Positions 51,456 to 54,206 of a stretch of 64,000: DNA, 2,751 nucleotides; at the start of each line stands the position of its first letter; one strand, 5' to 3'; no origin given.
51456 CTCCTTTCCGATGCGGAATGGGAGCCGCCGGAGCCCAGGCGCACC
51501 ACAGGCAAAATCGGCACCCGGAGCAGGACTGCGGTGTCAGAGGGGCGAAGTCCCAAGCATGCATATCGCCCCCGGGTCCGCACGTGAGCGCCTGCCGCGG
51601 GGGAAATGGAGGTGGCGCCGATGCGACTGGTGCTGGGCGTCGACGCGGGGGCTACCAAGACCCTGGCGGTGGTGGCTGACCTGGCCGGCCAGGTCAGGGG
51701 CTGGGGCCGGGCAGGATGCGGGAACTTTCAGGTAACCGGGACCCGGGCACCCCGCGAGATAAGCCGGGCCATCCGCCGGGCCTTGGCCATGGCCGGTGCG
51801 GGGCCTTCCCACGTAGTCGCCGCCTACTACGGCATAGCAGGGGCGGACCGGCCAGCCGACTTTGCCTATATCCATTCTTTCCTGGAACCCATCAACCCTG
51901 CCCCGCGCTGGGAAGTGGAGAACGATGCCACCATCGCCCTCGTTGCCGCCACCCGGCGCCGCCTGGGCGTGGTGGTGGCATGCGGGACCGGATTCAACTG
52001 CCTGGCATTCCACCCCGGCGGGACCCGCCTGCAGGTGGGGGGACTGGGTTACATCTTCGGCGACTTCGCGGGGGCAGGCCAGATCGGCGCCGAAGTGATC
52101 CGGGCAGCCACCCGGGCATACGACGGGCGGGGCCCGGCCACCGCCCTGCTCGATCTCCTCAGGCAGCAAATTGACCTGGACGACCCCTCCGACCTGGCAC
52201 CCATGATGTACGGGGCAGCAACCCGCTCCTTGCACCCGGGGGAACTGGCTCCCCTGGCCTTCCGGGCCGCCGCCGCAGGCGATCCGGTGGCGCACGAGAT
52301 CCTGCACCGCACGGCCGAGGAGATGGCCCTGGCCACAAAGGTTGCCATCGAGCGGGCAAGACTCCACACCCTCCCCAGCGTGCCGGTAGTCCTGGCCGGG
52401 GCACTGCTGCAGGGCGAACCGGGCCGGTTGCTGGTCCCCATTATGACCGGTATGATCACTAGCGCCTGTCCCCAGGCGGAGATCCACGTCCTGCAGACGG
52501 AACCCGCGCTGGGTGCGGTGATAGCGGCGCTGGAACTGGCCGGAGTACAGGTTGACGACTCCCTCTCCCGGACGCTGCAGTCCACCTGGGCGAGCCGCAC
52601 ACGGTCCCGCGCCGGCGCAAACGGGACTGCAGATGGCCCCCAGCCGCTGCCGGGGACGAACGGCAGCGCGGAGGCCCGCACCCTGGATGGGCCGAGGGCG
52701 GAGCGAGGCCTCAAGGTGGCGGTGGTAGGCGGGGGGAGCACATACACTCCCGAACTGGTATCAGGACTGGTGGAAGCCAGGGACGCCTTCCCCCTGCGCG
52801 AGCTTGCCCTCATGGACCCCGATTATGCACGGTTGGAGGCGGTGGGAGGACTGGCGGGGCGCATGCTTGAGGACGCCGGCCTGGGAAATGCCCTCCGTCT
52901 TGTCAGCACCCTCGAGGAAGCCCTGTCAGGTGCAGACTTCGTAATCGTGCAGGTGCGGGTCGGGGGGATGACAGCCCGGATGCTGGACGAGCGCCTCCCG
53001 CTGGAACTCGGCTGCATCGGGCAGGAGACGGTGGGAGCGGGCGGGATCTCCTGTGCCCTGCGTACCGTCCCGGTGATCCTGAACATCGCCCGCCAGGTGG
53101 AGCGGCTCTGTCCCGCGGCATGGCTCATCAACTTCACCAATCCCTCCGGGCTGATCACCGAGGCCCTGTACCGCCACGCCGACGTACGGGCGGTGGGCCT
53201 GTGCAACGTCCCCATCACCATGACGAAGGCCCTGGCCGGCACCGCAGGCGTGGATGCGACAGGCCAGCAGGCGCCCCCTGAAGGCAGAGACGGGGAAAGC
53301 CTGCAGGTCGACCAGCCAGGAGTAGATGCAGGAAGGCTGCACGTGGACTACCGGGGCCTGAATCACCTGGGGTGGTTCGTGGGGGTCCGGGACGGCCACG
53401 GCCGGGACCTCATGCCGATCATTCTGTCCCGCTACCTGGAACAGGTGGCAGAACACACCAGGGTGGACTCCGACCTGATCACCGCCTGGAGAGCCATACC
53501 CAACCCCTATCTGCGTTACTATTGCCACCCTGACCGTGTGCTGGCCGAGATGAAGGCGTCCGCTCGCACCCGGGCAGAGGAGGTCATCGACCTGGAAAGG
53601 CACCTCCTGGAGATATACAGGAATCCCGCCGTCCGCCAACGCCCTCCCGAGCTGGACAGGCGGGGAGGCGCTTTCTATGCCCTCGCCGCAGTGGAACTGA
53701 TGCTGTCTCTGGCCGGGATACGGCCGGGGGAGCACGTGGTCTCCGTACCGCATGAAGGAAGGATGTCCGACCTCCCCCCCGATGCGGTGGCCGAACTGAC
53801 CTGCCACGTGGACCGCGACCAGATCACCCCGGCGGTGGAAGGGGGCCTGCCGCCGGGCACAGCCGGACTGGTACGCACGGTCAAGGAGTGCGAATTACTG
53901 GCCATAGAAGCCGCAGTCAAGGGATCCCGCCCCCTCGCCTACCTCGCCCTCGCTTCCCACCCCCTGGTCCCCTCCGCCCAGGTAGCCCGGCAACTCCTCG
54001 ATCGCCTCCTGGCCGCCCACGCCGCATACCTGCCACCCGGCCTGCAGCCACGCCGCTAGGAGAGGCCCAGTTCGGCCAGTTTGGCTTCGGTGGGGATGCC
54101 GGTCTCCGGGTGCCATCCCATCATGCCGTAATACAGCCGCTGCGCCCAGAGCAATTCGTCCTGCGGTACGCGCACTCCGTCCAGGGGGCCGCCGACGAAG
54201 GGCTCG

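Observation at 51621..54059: Single ORF fusing a BadF/GlcNAc-kinase-like ATPase to a family 4 (NAD-dependent) glycoside hydrolase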

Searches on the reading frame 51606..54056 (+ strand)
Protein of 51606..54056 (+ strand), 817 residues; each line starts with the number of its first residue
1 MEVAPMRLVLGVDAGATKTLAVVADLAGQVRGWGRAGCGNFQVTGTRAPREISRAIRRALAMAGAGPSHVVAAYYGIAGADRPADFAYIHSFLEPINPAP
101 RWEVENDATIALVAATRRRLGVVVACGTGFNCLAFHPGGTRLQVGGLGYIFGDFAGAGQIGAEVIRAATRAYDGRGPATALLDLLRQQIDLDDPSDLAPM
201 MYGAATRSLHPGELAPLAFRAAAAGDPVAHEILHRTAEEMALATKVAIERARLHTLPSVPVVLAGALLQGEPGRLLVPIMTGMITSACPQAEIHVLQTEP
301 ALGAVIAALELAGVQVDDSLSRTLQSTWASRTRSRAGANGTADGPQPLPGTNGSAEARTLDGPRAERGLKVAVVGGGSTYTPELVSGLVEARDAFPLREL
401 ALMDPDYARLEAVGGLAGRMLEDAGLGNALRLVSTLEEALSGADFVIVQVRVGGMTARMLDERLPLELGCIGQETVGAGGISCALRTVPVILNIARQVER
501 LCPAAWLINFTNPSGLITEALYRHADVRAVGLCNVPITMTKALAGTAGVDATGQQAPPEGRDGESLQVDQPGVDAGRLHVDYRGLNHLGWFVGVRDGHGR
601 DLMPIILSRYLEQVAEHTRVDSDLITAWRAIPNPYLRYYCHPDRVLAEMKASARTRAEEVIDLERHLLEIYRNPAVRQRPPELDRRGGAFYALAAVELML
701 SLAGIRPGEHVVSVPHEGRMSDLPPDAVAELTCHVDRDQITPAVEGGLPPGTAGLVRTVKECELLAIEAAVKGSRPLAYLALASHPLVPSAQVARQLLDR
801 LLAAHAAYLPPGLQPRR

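Call 3: search_protein_families(library=pfam, proteins=[window:51606-54056:+], max_evalue=0.01)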
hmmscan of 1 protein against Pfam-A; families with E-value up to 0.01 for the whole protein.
window:51606-54056:+ (817 aa): 3 families
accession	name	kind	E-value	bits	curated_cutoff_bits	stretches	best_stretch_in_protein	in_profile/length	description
PF02056.22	Glyco_hydro_4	-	4.6e-54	183.2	23.2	1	370-545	1-179/183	Family 4 glycosyl hydrolase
PF11975.13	Glyco_hydro_4C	-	6.5e-43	147.6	24.1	1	583-788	2-211/211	Family 4 glycosyl hydrolase C-terminal domain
PF01869.26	BcrAD_BadFG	-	4.5e-30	105.5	31.5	1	10-308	1-271/271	BadF/BadG/BcrA/BcrD ATPase family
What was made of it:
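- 51621..52592 (+): BadF/NagK-type ASKHA sugar-kinase domain (aa 1-324). Its motifs are phosphate-1 D8-x-G10-x-T12-K13-T14 (51636-51662), the catalytic N101-D102 (51918-51941), phosphate-2 G122-T123-G124 with N126 (51978-51998), and the adenosine-motif G260 (52386-52409). Pfam PF01869 (call 3).
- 52710..53240 (+): GH4 N-terminal NAD-binding domain (aa 364-540). It carries the GGGS motif, R453 (ChbF R96), E469-T470 (ChbF E112-T113), N507 (ChbF N150) and C528-N529 of the CNVP motif (ChbF C172-N173). Pfam PF02056 (call 3).
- On Glycoside hydrolase family 4 (PF02056 + PF11975): 183.2 bits against a cut-off of 23.2, and 147.6 bits against 24.1 (call 3).
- On BadF/NagK-type ASKHA sugar kinases (PF01869): 105.5 bits against a cut-off of 31.5 (call 3).
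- On ROK-family beta-glucoside kinase (BglK): There is no PF00480 hit at E <= 0.01 (call 3).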

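Call 4: search_protein_families(library=ncbifam, proteins=[window:51606-54056:+], max_evalue=0.01)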
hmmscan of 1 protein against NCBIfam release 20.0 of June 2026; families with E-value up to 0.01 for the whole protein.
window:51606-54056:+ (817 aa): 3 families
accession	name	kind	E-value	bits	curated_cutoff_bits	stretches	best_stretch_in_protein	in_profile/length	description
NF011657.0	PRK15076.1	subfamily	4.9e-55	186.9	486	1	369-811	3-428/432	alpha-galactosidase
NF046058.1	NagK_SO3507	equivalog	4.9e-27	95.2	370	1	7-246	9-245/295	N-acetylglucosamine kinase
NF041089.1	alpha_gluc_AglA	equivalog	3.7e-18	65.6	650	1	370-538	2-176/464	alpha-glucosidase AglA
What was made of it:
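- On GH4 6-phospho-beta-glucosidase subgroup (BglT / ChbF / LicH / Gan4C): The best NCBIfam GH4 hit is PRK15076 (named alpha-galactosidase; a subfamily model) at 186.9 bits against a cut-off of 486 (call 4).
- On Canonical GlcNAc / MurNAc kinase (NagK, MurK): NagK_SO3507 scores 95.2 bits against a cut-off of 370 (call 4).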

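Call 6: find_homologous_proteins(query=window:51606-54056:+, max_evalue=1e-10)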
Query window:51606-54056:+ (817 aa): 84 proteins with E <= 1e-10 among 8000 candidates.
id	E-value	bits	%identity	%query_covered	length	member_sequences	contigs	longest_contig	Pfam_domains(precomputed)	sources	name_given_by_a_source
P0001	0.0e+0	1796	100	99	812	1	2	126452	PF01869.27,PF11975.14,PF02056.23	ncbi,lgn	ncbi:MAG: BadF/BadG/BcrA/BcrD ATPase family protein [Bacillota bacterium]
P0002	0.0e+0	1286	74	99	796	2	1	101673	PF01869.27,PF11975.14,PF02056.23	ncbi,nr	ncbi:MAG: BadF/BadG/BcrA/BcrD ATPase family protein [Bacillota bacterium]|nr:BadF/BadG/BcrA/BcrD ATP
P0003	0.0e+0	1260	74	99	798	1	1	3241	PF01869.27,PF11975.14,PF02056.23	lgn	-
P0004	0.0e+0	1241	72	99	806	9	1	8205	PF01869.27,PF11975.14,PF02056.23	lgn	-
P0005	1.2e-229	783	69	67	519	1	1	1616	PF11975.14,PF02056.23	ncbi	ncbi:MAG: 6-phospho-beta-glucosidase, partial [Bacillota bacterium]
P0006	1.6e-160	554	52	67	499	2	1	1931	PF11975.14,PF02056.23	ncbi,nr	ncbi:MAG TPA: 6-phospho-beta-glucosidase, partial [Firmicutes bacterium]|nr:6-phospho-beta-glucosida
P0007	1.5e-113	399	43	55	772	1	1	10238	PF01869.27,PF11975.14,PF02056.23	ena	-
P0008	1.1e-104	369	47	55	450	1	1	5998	PF11975.14,PF02056.23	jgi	jgi:6-phospho-beta-glucosidase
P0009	2.0e-103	365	41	44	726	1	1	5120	PF01869.27,PF11975.14,PF02056.23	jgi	jgi:6-phospho-beta-glucosidase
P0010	2.9e-97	345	45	56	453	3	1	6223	PF11975.14,PF02056.23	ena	-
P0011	2.0e-95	339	44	54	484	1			PF11975.14,PF02056.23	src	-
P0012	7.6e-95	337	45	53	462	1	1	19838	PF11975.14,PF02056.23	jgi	jgi:6-phospho-beta-glucosidase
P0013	1.3e-94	336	43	50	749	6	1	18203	PF01869.27,PF00480.27,PF11975.14,PF02056.23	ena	-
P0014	3.6e-93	331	46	54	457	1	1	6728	PF11975.14,PF02056.23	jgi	jgi:6-phospho-beta-glucosidase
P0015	6.1e-93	331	44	54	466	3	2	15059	PF11975.14,PF02056.23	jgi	jgi:6-phospho-beta-glucosidase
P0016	3.2e-92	328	43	45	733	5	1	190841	PF01869.27,PF11975.14,PF02056.23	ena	-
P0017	3.3e-92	328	41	54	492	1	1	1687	PF11975.14,PF02056.23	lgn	-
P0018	1.7e-91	326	43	50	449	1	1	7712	PF11975.14,PF02056.23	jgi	jgi:6-phospho-beta-glucosidase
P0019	2.2e-90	322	43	53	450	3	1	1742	PF11975.14,PF02056.23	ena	-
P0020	2.7e-90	322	43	53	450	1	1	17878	PF11975.14,PF02056.23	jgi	jgi:6-phospho-beta-glucosidase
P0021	1.4e-89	320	44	53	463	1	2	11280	PF11975.14,PF02056.23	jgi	jgi:6-phospho-beta-glucosidase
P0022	3.3e-86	308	45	54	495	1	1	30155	PF11975.14,PF02056.23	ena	-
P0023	7.1e-86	307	45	54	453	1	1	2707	PF11975.14,PF02056.23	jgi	jgi:6-phospho-beta-glucosidase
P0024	1.6e-85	306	42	54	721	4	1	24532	PF11975.14,PF02056.23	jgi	-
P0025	2.1e-85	306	41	58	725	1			PF11975.14,PF02056.23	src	-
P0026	2.4e-85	306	44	54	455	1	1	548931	PF11975.14,PF02056.23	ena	-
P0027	2.8e-85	305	40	54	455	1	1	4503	PF11975.14,PF02056.23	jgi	-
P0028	4.0e-85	305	41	54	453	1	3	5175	PF11975.14,PF02056.23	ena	-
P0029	5.0e-85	304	41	54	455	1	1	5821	PF11975.14,PF02056.23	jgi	jgi:6-phospho-beta-glucosidase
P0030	9.8e-85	303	43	55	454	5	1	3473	PF11975.14,PF02056.23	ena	-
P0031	1.5e-83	300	43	54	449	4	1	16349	PF11975.14,PF02056.23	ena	-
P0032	2.7e-83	299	43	52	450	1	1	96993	PF11975.14,PF02056.23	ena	-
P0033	4.1e-83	298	41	54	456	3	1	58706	PF11975.14,PF02056.23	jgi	jgi:6-phospho-beta-glucosidase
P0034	7.9e-83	297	41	54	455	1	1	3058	PF11975.14,PF02056.23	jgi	jgi:6-phospho-beta-glucosidase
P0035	1.0e-82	297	41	54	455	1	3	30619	PF11975.14,PF02056.23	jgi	jgi:6-phospho-beta-glucosidase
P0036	5.4e-82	294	40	54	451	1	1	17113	PF11975.14,PF02056.23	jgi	-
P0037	5.2e-81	291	43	54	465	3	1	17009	PF11975.14,PF02056.23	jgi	-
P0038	7.2e-80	287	40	52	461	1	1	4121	PF11975.14,PF02056.23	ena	-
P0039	2.4e-79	286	43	55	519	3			PF11975.14,PF02056.23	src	-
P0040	4.9e-79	285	41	54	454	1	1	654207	PF11975.14,PF02056.23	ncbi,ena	-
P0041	5.3e-79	285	42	53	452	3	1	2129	PF11975.14,PF02056.23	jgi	jgi:6-phospho-beta-glucosidase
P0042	9.6e-79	284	42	54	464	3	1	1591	PF11975.14,PF02056.23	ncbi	-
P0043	2.7e-78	282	43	52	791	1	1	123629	PF01380.28,PF11975.14,PF02056.23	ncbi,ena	-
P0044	8.4e-78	281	41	51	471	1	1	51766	PF11975.14,PF02056.23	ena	-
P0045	1.1e-77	280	39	54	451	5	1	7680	PF11975.14,PF02056.23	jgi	-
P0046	1.9e-77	279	39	54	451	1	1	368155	PF11975.14,PF02056.23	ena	-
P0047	2.6e-76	276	45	44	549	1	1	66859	PF11975.14,PF02056.23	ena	-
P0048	1.5e-75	273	41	54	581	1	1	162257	PF11975.14,PF02056.23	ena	-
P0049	2.6e-75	272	41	54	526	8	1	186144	PF11975.14,PF02056.23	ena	-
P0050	1.7e-74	270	35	55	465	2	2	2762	PF11975.14,PF02056.23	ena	-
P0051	5.5e-73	265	37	54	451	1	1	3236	PF11975.14,PF02056.23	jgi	-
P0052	2.2e-71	259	39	50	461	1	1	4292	PF11975.14,PF02056.23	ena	-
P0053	1.2e-70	257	42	49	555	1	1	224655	PF11975.14,PF02056.23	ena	-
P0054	4.4e-70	255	45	40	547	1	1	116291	PF11975.14,PF02056.23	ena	-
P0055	7.7e-70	254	40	59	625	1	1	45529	PF11975.14,PF00528.28,PF02056.23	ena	-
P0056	3.5e-67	245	37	53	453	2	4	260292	PF11975.14,PF02056.23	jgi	jgi:6-phospho-beta-glucosidase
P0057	5.8e-66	241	36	55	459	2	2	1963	PF11975.14,PF02056.23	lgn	-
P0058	1.7e-65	240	34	63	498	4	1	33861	PF11975.14,PF02056.23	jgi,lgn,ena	-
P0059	1.5e-64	237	35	55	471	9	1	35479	PF11975.14,PF02056.23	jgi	jgi:6-phospho-beta-glucosidase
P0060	1.5e-64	237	50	30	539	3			PF11975.14,PF02056.23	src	-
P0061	5.3e-64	235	47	35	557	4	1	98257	PF11975.14,PF00528.28,PF02056.23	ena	-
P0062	1.9e-62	230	39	49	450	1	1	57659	PF11975.14,PF02056.23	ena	-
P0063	2.4e-62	229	34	54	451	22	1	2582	PF11975.14,PF02056.23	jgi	jgi:6-phospho-beta-glucosidase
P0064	5.6e-62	228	40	43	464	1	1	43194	PF11975.14,PF02056.23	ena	-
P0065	7.9e-62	228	46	36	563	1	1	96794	PF11975.14,PF00528.28,PF02056.23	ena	-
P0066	4.4e-61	225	47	38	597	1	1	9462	PF11975.14,PF02056.23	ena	-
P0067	6.4e-59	218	47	37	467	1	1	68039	PF11975.14,PF02056.23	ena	-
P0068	9.4e-55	204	35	54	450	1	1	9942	PF11975.14,PF02056.23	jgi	jgi:6-phospho-beta-glucosidase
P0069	2.9e-54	203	36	53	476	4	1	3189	PF11975.14,PF02056.23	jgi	-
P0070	3.1e-54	203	36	53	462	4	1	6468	PF11975.14,PF02056.23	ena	-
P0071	6.5e-49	185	47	28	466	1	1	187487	PF02056.23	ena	-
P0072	1.4e-48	184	34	53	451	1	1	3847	PF11975.14,PF02056.23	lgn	-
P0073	2.4e-44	170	45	27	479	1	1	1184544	PF00005.34,PF08352.18,PF02056.23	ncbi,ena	-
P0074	1.0e-43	168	60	16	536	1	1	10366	PF11975.14,PF02056.23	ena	-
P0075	6.9e-42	162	32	45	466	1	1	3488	PF11975.14,PF02056.23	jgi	jgi:6-phospho-beta-glucosidase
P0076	3.9e-40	156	41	30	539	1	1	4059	PF02518.32,PF00512.32,PF02056.23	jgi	-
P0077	1.1e-36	145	38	34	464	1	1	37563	PF02056.23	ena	-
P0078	1.6e-36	144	30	48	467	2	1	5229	PF11975.14,PF02056.23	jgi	jgi:6-phospho-beta-glucosidase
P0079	3.1e-34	136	39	32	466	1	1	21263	PF11975.14,PF02056.23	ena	-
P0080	1.8e-31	127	49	16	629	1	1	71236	PF11975.14,PF02056.23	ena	-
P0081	6.3e-29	119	50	15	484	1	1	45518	PF02056.23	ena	-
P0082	1.2e-27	115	52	15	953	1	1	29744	PF02056.23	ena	-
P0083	1.3e-20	91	30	38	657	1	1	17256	PF02056.23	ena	-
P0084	4.2e-14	70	72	3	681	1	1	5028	PF02056.23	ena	-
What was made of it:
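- The Pfam family name and NCBI's product name ('BadF/BadG/BcrA/BcrD ATPase family protein') would allow it (calls 3, 6).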
